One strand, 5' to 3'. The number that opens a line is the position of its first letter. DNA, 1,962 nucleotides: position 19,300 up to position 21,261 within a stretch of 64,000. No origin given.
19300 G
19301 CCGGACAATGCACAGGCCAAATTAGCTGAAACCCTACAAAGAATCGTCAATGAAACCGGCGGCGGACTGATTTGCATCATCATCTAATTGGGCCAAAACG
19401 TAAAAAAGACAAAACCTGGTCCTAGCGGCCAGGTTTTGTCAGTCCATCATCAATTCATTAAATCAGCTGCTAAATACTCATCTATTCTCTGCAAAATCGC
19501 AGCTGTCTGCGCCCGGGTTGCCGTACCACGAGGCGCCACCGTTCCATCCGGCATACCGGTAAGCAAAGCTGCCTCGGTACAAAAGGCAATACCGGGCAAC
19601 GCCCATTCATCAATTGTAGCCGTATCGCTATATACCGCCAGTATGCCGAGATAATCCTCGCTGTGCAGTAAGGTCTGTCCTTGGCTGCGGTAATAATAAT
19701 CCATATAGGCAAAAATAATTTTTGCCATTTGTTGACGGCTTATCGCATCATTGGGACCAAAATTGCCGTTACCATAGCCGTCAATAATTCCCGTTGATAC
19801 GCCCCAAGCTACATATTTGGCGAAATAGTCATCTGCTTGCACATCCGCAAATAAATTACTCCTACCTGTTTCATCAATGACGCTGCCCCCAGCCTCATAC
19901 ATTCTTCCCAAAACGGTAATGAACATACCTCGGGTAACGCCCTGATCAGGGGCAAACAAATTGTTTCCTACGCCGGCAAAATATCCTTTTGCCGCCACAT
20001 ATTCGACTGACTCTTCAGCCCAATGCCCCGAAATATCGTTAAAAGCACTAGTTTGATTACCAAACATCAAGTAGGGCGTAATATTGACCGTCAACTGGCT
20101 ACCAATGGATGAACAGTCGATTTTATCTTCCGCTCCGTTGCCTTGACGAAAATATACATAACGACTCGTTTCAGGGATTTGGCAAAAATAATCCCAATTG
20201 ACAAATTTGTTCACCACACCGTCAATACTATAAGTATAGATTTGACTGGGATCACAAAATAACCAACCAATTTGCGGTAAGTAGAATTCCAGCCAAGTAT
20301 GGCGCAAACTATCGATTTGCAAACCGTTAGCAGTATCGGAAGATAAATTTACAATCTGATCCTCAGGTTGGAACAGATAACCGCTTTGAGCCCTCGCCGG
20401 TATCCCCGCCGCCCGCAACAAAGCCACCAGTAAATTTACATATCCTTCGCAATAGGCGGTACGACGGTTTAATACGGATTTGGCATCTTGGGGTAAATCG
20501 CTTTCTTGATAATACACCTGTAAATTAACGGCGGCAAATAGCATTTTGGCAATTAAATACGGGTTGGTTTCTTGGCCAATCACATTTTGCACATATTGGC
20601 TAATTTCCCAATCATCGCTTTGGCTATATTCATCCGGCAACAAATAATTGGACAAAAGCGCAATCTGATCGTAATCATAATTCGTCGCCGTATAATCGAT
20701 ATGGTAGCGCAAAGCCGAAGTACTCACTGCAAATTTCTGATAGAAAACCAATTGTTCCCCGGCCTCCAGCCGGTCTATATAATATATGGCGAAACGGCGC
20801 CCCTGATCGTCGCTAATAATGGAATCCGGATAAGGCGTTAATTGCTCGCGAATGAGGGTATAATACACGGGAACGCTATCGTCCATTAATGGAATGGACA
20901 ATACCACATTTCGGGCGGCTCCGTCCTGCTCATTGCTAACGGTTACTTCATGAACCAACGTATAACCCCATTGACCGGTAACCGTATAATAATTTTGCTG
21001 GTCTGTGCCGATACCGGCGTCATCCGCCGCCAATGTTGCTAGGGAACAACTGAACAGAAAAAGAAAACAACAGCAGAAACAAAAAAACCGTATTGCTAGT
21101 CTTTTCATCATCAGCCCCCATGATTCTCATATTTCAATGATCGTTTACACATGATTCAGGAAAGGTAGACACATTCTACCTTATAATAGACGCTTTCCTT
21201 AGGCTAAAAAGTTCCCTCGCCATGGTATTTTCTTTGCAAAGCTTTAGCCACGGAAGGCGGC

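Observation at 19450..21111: Cys-rich, SLH-anchored transglutaminase-like protein convergent on spoIVA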

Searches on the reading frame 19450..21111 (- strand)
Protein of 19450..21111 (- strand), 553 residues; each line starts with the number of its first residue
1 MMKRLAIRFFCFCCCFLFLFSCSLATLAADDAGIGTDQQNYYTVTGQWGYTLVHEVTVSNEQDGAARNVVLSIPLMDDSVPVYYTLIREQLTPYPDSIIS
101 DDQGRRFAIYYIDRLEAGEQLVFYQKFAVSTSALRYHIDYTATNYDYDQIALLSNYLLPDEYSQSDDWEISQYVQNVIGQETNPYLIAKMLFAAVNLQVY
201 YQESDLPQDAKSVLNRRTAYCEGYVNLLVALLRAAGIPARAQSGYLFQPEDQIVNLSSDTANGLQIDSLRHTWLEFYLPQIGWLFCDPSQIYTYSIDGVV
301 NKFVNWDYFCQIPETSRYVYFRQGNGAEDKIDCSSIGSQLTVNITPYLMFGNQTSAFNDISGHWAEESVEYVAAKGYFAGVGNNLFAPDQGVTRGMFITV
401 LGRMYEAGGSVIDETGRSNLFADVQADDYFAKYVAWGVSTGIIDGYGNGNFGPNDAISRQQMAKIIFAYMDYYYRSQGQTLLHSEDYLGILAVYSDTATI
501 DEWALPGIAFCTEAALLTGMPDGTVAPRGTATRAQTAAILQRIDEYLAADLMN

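Call 3: search_protein_families(library=pfam, proteins=[window:19450-21111:-], max_evalue=1)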
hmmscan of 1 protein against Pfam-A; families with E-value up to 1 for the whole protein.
window:19450-21111:- (553 aa): 2 families
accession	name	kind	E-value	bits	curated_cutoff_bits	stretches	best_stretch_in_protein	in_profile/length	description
PF00395.25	SLH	-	4.4e-34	116.6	20.8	3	421-463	2-44/44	S-layer homology domain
PF01841.26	Transglut_core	-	2.2e-20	73.4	23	1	172-288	2-108/108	Transglutaminase-like superfamily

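Call 4: search_protein_families(library=ncbifam, proteins=[window:19450-21111:-], max_evalue=1)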
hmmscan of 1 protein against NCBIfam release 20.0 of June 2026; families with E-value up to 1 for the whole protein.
window:19450-21111:- (553 aa): 1 family
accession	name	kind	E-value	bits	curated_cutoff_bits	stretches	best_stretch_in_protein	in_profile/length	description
NF033190.2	inl_like_NEAT_1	exception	1.3e-11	43.6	1275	1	357-467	582-688/754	NEAT domain-containing leucine-rich repeat protein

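Call 5: search_solved_structures(query=window:19450-21111:-, max_evalue=0.01, show_alignments=3)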
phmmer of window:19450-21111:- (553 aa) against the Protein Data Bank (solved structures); distinct sequences matched with E-value up to 0.01: 5.
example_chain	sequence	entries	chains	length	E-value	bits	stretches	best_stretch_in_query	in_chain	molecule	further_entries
3pyw_A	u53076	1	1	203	6.9e-09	38.3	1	357-545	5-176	S-layer protein sap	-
6bt4_A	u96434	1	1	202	8.7e-09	37.9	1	356-469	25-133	S-layer protein sap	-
9g93_A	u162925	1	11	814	1.4e-07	34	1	356-468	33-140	S-layer protein sap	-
6g49_A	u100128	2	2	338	1.5e-06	30.5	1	214-290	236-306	Protein-glutamine gamma-glutamyltransferase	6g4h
3isr_A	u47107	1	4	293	0.0022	20.1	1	153-248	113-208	Transglutaminase-like enzymes, putative cysteine protease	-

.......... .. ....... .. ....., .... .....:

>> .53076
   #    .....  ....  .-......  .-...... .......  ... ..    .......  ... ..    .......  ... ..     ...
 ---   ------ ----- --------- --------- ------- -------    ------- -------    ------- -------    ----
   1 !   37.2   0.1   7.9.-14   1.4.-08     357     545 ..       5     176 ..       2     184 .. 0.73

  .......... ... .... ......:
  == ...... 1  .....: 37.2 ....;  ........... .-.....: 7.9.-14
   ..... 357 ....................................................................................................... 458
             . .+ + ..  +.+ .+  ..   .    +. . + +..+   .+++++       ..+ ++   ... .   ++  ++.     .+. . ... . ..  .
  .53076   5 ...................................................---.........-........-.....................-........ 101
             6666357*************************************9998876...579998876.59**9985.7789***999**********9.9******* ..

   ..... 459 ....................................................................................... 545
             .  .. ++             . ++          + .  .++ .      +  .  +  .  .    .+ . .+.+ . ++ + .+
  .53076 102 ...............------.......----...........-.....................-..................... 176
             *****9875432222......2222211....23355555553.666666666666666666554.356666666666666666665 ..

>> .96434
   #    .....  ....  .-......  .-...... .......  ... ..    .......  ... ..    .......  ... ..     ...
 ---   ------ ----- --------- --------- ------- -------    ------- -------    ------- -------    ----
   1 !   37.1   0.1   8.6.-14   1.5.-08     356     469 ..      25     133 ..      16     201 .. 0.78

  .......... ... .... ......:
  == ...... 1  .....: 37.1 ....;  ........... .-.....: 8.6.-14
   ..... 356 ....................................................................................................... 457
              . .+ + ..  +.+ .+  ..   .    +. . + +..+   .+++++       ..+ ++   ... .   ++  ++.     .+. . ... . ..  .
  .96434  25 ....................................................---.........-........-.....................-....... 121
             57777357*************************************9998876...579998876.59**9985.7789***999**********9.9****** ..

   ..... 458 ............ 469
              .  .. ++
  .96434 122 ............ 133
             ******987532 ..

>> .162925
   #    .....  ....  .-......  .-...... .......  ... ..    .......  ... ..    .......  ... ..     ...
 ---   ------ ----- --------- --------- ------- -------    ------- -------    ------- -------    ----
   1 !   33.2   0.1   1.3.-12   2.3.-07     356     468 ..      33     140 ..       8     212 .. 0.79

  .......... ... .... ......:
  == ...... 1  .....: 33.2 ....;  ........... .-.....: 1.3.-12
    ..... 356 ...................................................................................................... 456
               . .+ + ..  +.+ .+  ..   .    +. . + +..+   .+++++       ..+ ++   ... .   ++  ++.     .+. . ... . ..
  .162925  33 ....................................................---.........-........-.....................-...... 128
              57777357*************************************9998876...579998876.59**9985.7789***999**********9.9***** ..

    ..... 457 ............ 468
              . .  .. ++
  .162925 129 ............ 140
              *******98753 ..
